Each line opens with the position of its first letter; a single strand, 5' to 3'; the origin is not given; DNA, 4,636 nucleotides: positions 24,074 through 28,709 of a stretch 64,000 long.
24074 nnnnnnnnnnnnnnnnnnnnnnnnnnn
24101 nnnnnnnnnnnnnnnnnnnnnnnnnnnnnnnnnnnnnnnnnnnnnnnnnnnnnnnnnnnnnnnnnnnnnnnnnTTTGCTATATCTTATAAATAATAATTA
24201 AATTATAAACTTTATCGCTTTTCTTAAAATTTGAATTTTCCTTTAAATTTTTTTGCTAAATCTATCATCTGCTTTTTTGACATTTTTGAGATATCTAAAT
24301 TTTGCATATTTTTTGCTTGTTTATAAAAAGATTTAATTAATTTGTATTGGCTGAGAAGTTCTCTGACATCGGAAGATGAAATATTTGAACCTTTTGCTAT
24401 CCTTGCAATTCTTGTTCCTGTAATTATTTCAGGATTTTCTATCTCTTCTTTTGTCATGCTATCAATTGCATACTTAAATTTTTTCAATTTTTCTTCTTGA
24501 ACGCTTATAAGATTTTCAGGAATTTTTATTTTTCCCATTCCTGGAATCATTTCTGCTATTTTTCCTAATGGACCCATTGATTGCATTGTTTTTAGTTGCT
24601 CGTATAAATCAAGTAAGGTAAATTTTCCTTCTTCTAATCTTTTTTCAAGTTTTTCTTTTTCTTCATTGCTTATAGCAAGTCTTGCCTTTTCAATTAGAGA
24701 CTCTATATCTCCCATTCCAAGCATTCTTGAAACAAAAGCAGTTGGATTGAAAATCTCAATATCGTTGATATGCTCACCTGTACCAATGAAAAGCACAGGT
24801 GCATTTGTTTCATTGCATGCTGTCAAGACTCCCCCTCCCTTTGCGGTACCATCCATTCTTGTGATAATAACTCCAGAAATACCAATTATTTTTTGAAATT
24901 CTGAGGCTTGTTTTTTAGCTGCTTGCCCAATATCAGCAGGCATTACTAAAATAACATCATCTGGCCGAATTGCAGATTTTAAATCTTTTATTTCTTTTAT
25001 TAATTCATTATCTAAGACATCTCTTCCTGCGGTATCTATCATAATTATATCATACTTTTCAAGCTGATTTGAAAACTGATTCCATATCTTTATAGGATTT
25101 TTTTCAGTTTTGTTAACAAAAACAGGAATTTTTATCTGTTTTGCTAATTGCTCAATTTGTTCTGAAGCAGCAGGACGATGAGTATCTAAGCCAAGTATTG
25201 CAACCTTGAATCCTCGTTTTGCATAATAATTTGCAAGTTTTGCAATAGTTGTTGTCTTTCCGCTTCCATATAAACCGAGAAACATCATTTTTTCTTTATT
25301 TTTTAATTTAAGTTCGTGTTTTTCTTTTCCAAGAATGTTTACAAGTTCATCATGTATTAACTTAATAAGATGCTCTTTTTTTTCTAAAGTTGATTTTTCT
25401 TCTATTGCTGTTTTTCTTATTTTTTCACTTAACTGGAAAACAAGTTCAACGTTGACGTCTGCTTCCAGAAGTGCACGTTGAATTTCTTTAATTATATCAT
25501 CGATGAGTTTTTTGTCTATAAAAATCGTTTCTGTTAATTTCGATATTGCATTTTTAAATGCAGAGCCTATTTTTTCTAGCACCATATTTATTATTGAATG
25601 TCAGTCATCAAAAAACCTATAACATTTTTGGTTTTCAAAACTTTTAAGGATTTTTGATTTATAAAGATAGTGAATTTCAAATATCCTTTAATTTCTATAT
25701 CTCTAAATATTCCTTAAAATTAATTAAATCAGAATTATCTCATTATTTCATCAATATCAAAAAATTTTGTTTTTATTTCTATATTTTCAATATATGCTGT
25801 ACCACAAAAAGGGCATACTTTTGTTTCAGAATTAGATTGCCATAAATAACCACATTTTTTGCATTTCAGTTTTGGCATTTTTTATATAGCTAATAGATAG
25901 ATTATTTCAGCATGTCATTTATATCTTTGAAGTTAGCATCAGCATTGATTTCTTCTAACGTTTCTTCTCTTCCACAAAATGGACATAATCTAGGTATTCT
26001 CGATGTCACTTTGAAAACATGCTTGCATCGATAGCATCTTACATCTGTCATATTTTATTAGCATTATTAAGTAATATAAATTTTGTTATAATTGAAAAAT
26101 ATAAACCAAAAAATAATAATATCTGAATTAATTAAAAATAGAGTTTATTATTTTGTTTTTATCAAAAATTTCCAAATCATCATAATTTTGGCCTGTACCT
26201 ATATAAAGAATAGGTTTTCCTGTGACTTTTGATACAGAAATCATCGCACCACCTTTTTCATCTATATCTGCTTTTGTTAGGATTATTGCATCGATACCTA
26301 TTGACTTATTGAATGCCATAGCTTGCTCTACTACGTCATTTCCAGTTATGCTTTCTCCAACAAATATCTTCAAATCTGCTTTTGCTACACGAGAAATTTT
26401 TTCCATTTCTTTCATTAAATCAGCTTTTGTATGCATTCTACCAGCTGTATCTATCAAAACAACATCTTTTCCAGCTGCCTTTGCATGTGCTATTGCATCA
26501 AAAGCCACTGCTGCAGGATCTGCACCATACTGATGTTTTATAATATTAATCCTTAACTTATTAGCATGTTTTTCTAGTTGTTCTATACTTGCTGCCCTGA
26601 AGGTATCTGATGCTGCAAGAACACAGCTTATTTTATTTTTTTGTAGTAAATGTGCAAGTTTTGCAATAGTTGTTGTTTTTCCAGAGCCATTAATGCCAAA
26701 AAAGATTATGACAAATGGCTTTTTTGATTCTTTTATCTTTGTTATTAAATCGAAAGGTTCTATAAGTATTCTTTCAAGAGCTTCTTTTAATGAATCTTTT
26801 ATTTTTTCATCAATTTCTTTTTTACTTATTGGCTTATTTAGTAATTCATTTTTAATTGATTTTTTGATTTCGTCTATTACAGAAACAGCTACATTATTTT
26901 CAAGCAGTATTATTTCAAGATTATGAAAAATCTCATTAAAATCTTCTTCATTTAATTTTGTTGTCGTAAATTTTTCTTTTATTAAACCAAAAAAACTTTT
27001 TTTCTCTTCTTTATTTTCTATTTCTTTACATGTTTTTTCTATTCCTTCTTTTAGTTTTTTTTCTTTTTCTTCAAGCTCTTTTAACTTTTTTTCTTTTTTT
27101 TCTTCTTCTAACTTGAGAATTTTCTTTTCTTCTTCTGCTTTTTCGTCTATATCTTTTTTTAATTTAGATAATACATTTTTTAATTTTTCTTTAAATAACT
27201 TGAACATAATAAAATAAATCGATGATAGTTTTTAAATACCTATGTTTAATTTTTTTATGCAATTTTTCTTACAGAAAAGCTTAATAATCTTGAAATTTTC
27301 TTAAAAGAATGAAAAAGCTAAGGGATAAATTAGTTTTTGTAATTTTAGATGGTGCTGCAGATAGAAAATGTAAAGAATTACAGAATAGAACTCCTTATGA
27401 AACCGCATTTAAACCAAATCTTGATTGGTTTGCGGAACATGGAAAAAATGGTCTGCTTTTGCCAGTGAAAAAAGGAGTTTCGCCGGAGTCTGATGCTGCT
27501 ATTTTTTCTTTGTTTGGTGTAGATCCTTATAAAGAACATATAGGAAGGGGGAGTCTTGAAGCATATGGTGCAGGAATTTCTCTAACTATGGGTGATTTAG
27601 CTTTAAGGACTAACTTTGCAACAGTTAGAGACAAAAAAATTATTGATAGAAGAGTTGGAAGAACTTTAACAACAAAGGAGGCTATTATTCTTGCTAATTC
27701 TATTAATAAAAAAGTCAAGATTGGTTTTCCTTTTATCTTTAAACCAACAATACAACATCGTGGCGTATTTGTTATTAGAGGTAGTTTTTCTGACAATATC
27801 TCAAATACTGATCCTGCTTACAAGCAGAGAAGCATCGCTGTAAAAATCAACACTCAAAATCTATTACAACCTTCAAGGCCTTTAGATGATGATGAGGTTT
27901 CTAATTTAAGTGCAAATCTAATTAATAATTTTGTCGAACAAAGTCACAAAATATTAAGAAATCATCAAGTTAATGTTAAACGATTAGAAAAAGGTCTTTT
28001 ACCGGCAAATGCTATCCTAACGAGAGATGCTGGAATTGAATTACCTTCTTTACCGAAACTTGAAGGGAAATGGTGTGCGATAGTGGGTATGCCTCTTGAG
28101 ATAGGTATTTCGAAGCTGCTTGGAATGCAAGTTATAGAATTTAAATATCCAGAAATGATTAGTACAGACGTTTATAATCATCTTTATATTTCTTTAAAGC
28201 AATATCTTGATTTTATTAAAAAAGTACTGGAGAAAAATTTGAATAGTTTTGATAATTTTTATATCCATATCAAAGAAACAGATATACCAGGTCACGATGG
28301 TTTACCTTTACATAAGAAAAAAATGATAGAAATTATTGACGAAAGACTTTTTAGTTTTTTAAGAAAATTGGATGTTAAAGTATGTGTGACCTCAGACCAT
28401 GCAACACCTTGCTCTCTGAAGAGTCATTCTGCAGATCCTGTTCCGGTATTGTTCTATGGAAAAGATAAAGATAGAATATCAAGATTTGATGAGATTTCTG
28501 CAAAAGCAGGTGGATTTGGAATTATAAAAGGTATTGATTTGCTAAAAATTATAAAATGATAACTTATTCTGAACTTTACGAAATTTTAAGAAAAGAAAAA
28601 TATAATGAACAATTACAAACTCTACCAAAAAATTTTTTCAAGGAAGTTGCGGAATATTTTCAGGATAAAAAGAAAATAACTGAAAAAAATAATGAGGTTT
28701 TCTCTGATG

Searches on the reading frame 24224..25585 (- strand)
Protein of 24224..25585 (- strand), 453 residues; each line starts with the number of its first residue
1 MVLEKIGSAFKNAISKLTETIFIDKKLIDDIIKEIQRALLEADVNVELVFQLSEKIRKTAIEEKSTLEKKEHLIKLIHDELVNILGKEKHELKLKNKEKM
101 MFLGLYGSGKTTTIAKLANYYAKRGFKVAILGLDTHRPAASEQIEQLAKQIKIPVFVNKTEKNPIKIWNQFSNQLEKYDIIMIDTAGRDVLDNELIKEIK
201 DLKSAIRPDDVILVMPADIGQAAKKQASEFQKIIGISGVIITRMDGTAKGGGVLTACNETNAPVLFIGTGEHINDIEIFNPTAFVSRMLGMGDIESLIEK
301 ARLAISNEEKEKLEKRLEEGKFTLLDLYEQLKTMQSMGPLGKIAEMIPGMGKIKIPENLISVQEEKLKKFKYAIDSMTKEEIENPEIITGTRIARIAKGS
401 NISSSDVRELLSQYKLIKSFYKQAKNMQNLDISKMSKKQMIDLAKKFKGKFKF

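Call 31: search_protein_families(library=pfam, proteins=[window:24224-25585:-], max_evalue=0.001)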
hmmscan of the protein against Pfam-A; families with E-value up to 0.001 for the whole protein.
window:24224-25585:- (453 aa): 6 families
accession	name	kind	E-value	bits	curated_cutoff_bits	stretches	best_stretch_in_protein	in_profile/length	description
PF00448.28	SRP54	-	1.3e-65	221.1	22.7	1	99-290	3-196/196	SRP54-type protein, GTPase domain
PF02978.25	SRP_SPB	-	4.5e-28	97.9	27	1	321-418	1-88/91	Signal peptide binding domain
PF02881.24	SRP54_N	-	1.3e-15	57.8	22.4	1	7-81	2-75/75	SRP54-type protein, helical bundle domain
PF01656.29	CbiA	-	2.9e-08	34.2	25.4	1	107-264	9-103/125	CobQ/CobB/MinD/ParA nucleotide binding domain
PF13401.12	AAA_22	-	0.00048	20.9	27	0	100-204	8-109/130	AAA domain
PF13604.12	AAA_30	-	0.00055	20.2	27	0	100-136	21-57/191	AAA domain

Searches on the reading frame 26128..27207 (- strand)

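Call 31: search_protein_families(library=pfam, proteins=[window:26128-27207:-], max_evalue=0.001)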
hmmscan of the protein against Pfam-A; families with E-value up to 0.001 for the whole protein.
window:26128-27207:- (359 aa): 11 families
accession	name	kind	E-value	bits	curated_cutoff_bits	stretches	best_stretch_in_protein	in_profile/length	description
PF00448.28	SRP54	-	6.5e-72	241.7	22.7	1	164-358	1-195/196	SRP54-type protein, GTPase domain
PF13401.12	AAA_22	-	8.9e-08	33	27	1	166-276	7-113/130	AAA domain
PF02881.24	SRP54_N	-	2.5e-07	31.2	22.4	1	72-140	5-75/75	SRP54-type protein, helical bundle domain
PF13207.12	AAA_17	-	1.3e-06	29.2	27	1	170-283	1-108/136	AAA domain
PF13604.12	AAA_30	-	4.7e-05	23.6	27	1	165-262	19-104/191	AAA domain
PF06414.18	Zeta_toxin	-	7.3e-05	22.7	22.3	1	158-254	10-103/199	Zeta toxin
PF13245.12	AAA_19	-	0.00014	22.5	25.1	1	166-267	13-113/134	AAA domain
PF13671.12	AAA_33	-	0.00041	21.1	27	1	166-259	1-79/143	AAA domain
PF04989.18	RMNT_CmcI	-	0.0005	20.3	23.2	1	162-277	31-139/206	Rhamnosyl O-methyltransferase/CmcI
PF03205.20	MobB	-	0.00061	20.1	26.6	0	166-194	1-29/133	Molybdopterin guanine dinucleotide synthesis protein B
PF25199.1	nSTAND_NTPase5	-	0.0008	19.7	34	0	157-214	34-93/145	Novel STAND NTPase 5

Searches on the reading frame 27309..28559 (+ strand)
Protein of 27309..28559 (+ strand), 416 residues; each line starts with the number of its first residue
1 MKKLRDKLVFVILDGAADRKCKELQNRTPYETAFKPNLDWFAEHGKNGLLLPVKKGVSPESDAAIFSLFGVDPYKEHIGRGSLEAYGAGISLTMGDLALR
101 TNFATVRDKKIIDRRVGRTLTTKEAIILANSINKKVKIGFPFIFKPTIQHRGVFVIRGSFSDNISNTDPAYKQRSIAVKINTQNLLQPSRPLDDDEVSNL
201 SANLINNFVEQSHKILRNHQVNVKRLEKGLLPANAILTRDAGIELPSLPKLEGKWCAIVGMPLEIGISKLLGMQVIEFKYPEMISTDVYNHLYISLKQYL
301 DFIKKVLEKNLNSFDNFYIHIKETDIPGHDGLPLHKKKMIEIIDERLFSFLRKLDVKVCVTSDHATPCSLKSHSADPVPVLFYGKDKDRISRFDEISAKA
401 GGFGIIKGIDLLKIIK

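Call 31: search_protein_families(library=pfam, proteins=[window:27309-28559:+], max_evalue=0.001)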
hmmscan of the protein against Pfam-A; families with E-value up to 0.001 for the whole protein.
window:27309-28559:+ (416 aa): 2 families
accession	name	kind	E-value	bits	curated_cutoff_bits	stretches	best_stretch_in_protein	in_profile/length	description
PF10143.14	PhosphMutase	-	3.6e-44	151.1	21.5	1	42-222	1-170/170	2,3-bisphosphoglycerate-independent phosphoglycerate mutase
PF01676.23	Metalloenzyme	-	2.1e-27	96.7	24.3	1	7-412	2-246/252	Metalloenzyme superfamily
